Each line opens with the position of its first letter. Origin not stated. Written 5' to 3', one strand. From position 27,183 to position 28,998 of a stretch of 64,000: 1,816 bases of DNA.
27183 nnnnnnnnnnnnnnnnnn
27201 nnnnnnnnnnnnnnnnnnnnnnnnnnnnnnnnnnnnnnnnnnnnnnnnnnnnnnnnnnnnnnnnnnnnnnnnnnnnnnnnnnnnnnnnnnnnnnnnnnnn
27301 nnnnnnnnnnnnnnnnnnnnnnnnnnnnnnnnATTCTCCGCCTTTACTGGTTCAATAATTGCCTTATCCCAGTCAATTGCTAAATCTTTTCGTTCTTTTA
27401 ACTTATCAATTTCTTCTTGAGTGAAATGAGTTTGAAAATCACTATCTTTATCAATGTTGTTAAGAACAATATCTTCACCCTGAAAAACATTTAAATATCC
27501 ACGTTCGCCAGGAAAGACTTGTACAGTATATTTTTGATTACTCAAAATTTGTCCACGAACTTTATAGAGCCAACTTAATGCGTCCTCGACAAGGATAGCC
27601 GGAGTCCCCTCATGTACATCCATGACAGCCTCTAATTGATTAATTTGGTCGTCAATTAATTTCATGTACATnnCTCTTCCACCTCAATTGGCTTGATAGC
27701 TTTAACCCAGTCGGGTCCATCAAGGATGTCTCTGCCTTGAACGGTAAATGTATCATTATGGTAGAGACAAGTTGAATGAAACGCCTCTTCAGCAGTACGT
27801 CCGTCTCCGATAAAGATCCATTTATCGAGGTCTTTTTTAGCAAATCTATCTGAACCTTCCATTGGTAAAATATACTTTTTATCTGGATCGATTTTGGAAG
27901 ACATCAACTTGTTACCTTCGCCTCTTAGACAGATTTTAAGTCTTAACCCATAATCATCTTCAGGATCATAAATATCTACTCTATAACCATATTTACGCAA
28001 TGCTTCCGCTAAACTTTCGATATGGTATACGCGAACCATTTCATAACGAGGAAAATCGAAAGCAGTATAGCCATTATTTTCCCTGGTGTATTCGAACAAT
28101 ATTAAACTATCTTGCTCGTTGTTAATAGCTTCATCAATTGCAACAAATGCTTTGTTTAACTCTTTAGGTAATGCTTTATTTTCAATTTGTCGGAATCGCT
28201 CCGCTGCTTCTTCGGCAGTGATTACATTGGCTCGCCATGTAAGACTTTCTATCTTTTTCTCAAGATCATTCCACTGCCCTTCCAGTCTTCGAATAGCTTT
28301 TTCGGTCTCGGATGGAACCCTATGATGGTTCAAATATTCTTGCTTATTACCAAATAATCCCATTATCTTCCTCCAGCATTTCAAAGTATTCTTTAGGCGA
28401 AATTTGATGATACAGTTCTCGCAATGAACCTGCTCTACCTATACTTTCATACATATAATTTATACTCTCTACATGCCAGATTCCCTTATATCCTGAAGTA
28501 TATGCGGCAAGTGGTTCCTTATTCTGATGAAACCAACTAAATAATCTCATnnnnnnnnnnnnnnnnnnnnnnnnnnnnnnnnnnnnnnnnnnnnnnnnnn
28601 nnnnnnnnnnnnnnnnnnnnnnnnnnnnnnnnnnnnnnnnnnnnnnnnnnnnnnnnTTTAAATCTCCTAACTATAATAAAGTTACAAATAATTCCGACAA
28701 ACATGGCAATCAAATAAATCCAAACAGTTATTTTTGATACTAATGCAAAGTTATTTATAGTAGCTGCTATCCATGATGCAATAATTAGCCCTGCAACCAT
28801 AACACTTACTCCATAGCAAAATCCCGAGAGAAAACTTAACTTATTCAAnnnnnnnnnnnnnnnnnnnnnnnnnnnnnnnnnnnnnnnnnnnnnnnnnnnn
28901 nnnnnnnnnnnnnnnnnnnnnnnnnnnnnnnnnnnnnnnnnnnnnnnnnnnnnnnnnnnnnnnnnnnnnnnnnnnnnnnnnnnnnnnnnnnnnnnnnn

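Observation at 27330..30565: Tandemly duplicated two-gene module with shared motifs and C-terminal EPV tails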

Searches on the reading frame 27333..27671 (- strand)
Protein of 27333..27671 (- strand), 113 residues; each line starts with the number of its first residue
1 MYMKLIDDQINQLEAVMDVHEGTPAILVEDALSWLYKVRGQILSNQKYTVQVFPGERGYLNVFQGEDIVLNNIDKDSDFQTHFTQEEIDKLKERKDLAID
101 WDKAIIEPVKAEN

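Call 7: search_protein_families(library=pfam, proteins=[window:27333-27671:-], max_evalue=1)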
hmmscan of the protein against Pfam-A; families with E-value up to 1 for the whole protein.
window:27333-27671:- (113 aa): 2 families
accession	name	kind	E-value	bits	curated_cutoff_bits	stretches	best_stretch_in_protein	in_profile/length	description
PF08599.15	Nbs1_C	-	0.027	15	25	1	50-96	8-54/64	DNA damage repair protein Nbs1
PF04289.18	DUF447_N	-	0.16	12.3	24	1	40-85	19-64/114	Protein of unknown function (DUF447) N-terminal domain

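Call 8: search_protein_families(library=phrogs, proteins=[window:27333-27671:-], max_evalue=0.1)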
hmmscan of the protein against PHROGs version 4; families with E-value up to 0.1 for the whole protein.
window:27333-27671:- (113 aa): 2 families
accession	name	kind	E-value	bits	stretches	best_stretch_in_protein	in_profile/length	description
phrog_3784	-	unknown function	1e-13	52.7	1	46-109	83-151/152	-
phrog_3365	-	unknown function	1e-06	29.7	1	46-94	2-54/62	-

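Call 13: search_dna_similar(query=window:27333-27671:-, collection=phages, mode=protein, max_rows=40, max_evalue=0.01)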
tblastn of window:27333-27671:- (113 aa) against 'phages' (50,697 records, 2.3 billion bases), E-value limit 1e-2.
Records with a match: 17; places in all: 17; records where one place covers at least 80% of the query: 0.
Best place of each record, by identity: <60% 17.
By first word of the organism name: Lactobacillus 16; Lactococcus 1.
By host as written in the record: Lactobacillus plantarum 11; Lactobacillus brevis SA-C12 2; Lactobacillus plantarum ATCC 8014 2; - 1; Lactococcus lactis 1.
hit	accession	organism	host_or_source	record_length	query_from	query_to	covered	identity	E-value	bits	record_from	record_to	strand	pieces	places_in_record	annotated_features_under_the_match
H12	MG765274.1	Lactobacillus phage Maenad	Lactobacillus plantarum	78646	26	106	72%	40.2%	1e-5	48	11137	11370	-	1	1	hypothetical protein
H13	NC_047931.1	Lactobacillus phage Maenad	Lactobacillus plantarum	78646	26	106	72%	40.2%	1e-5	48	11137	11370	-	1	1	hypothetical protein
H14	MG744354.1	Lactobacillus phage Satyr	Lactobacillus plantarum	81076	26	106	72%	40.2%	1e-5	48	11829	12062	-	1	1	hypothetical protein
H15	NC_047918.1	Lactobacillus phage Satyr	Lactobacillus plantarum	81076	26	106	72%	40.2%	1e-5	48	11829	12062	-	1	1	hypothetical protein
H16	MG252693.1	Lactobacillus phage Lenus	Lactobacillus plantarum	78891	44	109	58%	43.3%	7e-6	49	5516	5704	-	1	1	hypothetical protein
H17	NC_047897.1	Lactobacillus phage Lenus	Lactobacillus plantarum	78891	44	109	58%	43.3%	7e-6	49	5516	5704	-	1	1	hypothetical protein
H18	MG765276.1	Lactobacillus phage Nyseid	Lactobacillus plantarum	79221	47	109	56%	43.8%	3e-5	47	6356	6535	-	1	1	hypothetical protein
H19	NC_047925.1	Lactobacillus phage Nyseid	Lactobacillus plantarum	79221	47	109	56%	43.8%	3e-5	47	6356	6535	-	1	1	hypothetical protein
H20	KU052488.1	Lactobacillus phage SA-C12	Lactobacillus brevis SA-C12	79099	47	109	56%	43.8%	4e-5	46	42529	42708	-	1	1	hypothetical protein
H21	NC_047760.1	Lactobacillus phage SA-C12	Lactobacillus brevis SA-C12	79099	47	109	56%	43.8%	4e-5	46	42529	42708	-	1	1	hypothetical protein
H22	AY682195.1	Lactobacillus phage LP65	-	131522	44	107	57%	41.4%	6e-9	57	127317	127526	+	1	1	orf157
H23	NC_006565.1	Lactobacillus phage LP65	Lactobacillus plantarum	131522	44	107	57%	41.4%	6e-9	57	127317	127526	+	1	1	hypothetical protein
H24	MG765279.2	Lactobacillus phage Semele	Lactobacillus plantarum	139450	26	106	72%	32.6%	1e-4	45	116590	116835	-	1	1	hypothetical protein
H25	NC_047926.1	Lactobacillus phage Semele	Lactobacillus plantarum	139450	26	106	72%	32.6%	1e-4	45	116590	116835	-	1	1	hypothetical protein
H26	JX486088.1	Lactobacillus phage ATCC 8014-B2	Lactobacillus plantarum ATCC 8014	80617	46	107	55%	35.5%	2e-6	50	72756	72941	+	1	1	hypothetical protein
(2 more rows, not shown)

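Call 46: predict_structure(alignment_id=A5)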
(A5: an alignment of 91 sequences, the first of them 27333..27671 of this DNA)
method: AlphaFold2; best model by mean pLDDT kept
length: 113 residues; sequences in the alignment: 91
mean_pLDDT: 89.6   pTM: 0.72
mean pLDDT of the five models: 89.6, 89.4, 87.6, 86.7, 80.8
residues with pLDDT >= 90: 80; 70-90: 24; 50-70: 8; < 50: 1
segments of 3 or more residues with pLDDT < 50: none
pLDDT, mean of each block of 10 residues (from residue 1): 89 87 77 94 92 95 91 89 95 93 94 55
secondary structure, 60 per line:
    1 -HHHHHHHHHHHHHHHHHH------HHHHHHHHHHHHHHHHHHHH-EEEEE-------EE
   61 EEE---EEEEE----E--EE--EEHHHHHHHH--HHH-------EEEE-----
elements in order: H2-19 H26-45 E47-51 E59-63 E67-71 H85-92 E105-108

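Call 50: fold_search(model_id=the predicted structure, library=viral)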
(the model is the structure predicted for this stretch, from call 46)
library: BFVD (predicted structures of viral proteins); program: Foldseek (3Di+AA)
matches with E <= 10: 197; with E <= 0.001: 3
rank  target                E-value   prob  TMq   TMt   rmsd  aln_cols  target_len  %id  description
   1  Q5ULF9                5.6e-05  1.00  0.53  0.42   5.0        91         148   24  Orf155 [Lactobacillus phage LP65]
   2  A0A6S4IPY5            3.8e-04  1.00  0.49  0.39   6.7       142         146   19  (no name in the UniProt tables at hand)
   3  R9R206                4.9e-04  1.00  0.42  0.68   3.5        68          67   32  Uncharacterized protein [Lactococcus lactis phage p272]
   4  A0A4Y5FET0            1.5e-03  1.00  0.42  0.31   3.8        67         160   25  Uncharacterized protein [Lactobacillus phage 3-521]
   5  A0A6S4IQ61            2.5e-03  1.00  0.43  0.34  10.4       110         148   14  (no name in the UniProt tables at hand)
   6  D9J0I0                2.8e-03  1.00  0.46  0.36   6.5        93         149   22  Gp33 [Brochothrix phage A9]
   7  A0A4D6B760            4.9e-03  1.00  0.47  0.54   3.1        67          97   16  (no name in the UniProt tables at hand)
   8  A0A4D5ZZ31            5.2e-03  1.00  0.50  0.40   8.9       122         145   15  (no name in the UniProt tables at hand)
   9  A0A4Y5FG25            6.3e-03  1.00  0.45  0.33   3.0        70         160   26  Uncharacterized protein [Lactobacillus phage 521B]
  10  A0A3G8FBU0            7.6e-03  1.00  0.47  0.17   9.1       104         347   13  DNA-binding protein [Streptococcus phage CHPC1248]
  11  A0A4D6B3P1            9.1e-03  1.00  0.44  0.41   5.4        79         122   13  (no name in the UniProt tables at hand)
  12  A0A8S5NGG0            9.7e-03  1.00  0.49  0.68   2.8        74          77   27  Uncharacterized protein [Myoviridae sp. cte0p10]
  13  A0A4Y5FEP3            1.2e-02  1.00  0.43  0.35   3.5        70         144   18  (no name in the UniProt tables at hand)
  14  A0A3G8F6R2            1.2e-02  0.99  0.44  0.21  11.3       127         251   12  DNA-binding protein [Streptococcus phage CHPC663]
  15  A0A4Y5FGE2            1.5e-02  1.00  0.50  0.38   6.2        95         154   22  Uncharacterized protein [Lactobacillus phage 3-521]
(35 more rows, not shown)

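Call 52: search_protein_representatives(alignment_id=A5)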
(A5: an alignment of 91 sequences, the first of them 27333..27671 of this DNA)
Query: 91 sequences, 132 profile positions. Proteins with E-value up to 0.001 (for the whole library): 419; up to 1e-10: 139; up to 1e-30: 6. The best 150 are listed.
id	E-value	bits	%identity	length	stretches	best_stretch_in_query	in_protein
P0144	2.4e-41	157.2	-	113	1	11-129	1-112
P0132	2.7e-39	150.6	-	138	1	1-128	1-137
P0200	3.1e-36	140.7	-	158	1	7-131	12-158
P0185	5.1e-36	140.0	-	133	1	13-132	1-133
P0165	3.0e-35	137.5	-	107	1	40-130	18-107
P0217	1.1e-33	132.5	-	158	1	18-131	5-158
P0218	1.3e-30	122.5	-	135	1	13-129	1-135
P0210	2.2e-30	121.8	-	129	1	13-131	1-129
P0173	2.2e-29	118.5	-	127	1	13-129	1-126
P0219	4.0e-29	117.7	-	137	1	15-131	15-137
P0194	5.2e-28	114.1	-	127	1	13-128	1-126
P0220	3.3e-27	111.5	-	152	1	42-130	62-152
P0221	3.5e-27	111.4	-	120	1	17-126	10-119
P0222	3.8e-27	111.3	-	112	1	43-131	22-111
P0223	1.3e-26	109.5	-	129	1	29-130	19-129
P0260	4.0e-20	88.6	-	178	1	16-127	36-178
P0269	8.1e-19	84.3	-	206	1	37-131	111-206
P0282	3.8e-17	78.9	-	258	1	11-127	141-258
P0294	9.2e-16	74.5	-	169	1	58-130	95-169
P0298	1.8e-15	73.5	-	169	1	48-130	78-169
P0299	4.8e-15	72.1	-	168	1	45-130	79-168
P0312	2.9e-14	69.6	-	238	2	57-125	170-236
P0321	1.3e-13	67.5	-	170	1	51-127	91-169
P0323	2.1e-13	66.8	-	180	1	56-131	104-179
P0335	5.0e-12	62.4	-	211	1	57-126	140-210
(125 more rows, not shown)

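Call 55: search_protein_families(library=pfam, alignment_id=A6, max_evalue=0.01)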
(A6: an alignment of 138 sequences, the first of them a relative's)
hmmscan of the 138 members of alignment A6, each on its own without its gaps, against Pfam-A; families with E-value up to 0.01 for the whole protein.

A. member 1, P0217 (158 aa): 0 families

B. families by the number of members that match (of 138 scanned): 17 families
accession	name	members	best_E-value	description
PF07852.16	DUF1642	12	9.5e-18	Protein of unknown function (DUF1642)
PF01381.28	HTH_3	3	3.5e-18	Helix-turn-helix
PF13560.12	HTH_31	2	1.4e-08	Helix-turn-helix domain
PF12844.13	HTH_19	2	1.8e-05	Helix-turn-helix domain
PF13443.12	HTH_26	1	6.7e-06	Cro/C1-type HTH DNA-binding domain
PF06156.18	YabA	1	0.00069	Initiation control protein YabA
PF09172.16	Vit_open_b-sht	1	0.0036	Vitellinogen, open beta-sheet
PF10143.14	PhosphMutase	1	0.0037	2,3-bisphosphoglycerate-independent phosphoglycerate mutase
PF13720.11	Acetyltransf_11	1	0.0042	Udp N-acetylglucosamine O-acyltransferase; Domain 2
PF05000.22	RNA_pol_Rpb1_4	1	0.0042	RNA polymerase Rpb1, domain 4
PF17883.6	MBG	1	0.0047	MBG domain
PF19682.4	DUF6184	1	0.0048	Family of unknown function (DUF6184)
PF15902.12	Sortilin-Vps10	1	0.0066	Sortilin, neurotensin receptor 3,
PF10459.15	Peptidase_S46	1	0.0083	Peptidase S46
PF21832.1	DUF6892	1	0.0084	Family of unknown function (DUF6892)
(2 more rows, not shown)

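Call 58: search_solved_structures(query=A5, max_evalue=1, show_alignments=2)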
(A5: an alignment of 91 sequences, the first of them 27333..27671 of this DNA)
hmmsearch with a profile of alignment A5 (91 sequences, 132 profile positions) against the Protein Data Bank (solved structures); distinct sequences matched with E-value up to 1: 0.

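Call 76: search_protein_families(library=pfam, proteins=[P0323, P0269, P0312, P0335, P0260, P0321, P0282, P0294, P0298, P0299], max_evalue=0.01)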
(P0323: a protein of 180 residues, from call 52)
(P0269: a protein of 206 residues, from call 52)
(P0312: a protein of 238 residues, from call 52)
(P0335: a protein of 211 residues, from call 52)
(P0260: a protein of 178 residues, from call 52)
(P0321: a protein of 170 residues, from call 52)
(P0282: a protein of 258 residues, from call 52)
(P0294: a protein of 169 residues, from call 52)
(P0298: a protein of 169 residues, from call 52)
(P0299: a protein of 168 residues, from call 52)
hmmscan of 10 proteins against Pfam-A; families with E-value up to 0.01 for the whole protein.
P0323 (180 aa): 1 family
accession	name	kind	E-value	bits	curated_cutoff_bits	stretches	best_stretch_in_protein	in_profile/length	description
PF07852.16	DUF1642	-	1e-11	45.9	27.8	1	59-160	1-130/138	Protein of unknown function (DUF1642)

P0269 (206 aa): 1 family
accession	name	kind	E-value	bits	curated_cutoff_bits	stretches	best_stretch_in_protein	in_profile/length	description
PF07852.16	DUF1642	-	0.0087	17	27.8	1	134-184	67-127/138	Protein of unknown function (DUF1642)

P0312 (238 aa): 1 family
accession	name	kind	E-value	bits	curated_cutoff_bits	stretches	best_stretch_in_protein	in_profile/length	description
PF07852.16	DUF1642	-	2.1e-08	35.2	27.8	1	167-221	62-128/138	Protein of unknown function (DUF1642)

P0335 (211 aa): 1 family
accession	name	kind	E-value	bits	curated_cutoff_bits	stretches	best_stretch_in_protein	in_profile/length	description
PF07852.16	DUF1642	-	4.9e-07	30.7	27.8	1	117-192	46-127/138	Protein of unknown function (DUF1642)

P0260 (178 aa): 0 families

P0321 (170 aa): 0 families

P0282 (258 aa): 0 families

P0294 (169 aa): 0 families

P0298 (169 aa): 0 families

P0299 (168 aa): 0 families

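Call 96: search_protein_families(library=ncbifam, proteins=[window:27333-27671:-, P0323], max_evalue=0.01)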
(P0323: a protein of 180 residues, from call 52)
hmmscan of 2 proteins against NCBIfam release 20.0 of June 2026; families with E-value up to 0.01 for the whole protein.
window:27333-27671:- (113 aa): 0 families

P0323 (180 aa): 0 families

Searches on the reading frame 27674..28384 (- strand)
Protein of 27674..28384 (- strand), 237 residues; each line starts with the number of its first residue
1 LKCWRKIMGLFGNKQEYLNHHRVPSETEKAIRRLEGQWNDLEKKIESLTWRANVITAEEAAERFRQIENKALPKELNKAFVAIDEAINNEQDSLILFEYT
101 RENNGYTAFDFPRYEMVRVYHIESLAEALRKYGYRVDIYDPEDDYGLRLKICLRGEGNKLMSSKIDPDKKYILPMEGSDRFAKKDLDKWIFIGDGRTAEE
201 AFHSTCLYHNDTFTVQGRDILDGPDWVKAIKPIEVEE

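Call 7: search_protein_families(library=pfam, proteins=[window:27674-28384:-], max_evalue=1)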
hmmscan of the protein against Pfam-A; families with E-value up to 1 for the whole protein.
window:27674-28384:- (237 aa): 2 families
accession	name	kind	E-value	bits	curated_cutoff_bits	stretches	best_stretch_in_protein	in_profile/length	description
PF02611.20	CDH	-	0.17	11.9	25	1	28-103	125-205/224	CDP-diacylglycerol pyrophosphatase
PF13450.12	NAD_binding_8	-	0.22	12.3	21.9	1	125-149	11-35/68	NAD(P)-binding Rossmann-like domain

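Call 8: search_protein_families(library=phrogs, proteins=[window:27674-28384:-], max_evalue=0.1)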
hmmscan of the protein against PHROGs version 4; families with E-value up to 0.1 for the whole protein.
window:27674-28384:- (237 aa): 1 family
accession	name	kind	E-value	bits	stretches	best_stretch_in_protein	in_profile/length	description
phrog_5321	-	unknown function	0.0016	19.9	1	55-144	2-82/92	-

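Call 96: search_protein_families(library=ncbifam, proteins=[window:27674-28363:-], max_evalue=0.01)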
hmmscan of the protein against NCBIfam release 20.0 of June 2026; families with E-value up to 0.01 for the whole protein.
window:27674-28363:- (230 aa): 0 families

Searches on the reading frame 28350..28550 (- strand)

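Call 7: search_protein_families(library=pfam, proteins=[window:28350-28550:-], max_evalue=1)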
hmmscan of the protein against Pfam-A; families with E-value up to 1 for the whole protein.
window:28350-28550:- (67 aa): 0 families

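Call 8: search_protein_families(library=phrogs, proteins=[window:28350-28550:-], max_evalue=0.1)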
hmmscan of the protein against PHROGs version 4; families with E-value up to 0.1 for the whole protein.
window:28350-28550:- (67 aa): 1 family
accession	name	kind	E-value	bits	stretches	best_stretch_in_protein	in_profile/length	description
phrog_29989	-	unknown function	0.05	14.6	1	6-44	115-153/178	-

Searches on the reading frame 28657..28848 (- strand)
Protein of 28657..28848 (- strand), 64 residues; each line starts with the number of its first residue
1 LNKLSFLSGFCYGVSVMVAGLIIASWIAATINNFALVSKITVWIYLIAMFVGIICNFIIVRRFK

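Call 7: search_protein_families(library=pfam, proteins=[window:28657-28848:-], max_evalue=1)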
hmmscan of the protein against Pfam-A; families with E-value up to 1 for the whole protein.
window:28657-28848:- (64 aa): 1 family
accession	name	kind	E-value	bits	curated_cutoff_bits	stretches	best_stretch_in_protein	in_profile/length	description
PF04632.18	FUSC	-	0.65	9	30.9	1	15-60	375-420/660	Fusaric acid resistance protein family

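Call 8: search_protein_families(library=phrogs, proteins=[window:28657-28848:-], max_evalue=0.1)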
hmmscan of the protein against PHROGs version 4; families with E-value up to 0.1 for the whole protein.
window:28657-28848:- (64 aa): 1 family
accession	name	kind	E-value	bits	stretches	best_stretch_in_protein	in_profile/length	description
phrog_11363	-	unknown function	0.088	13.8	1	18-52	3-36/146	-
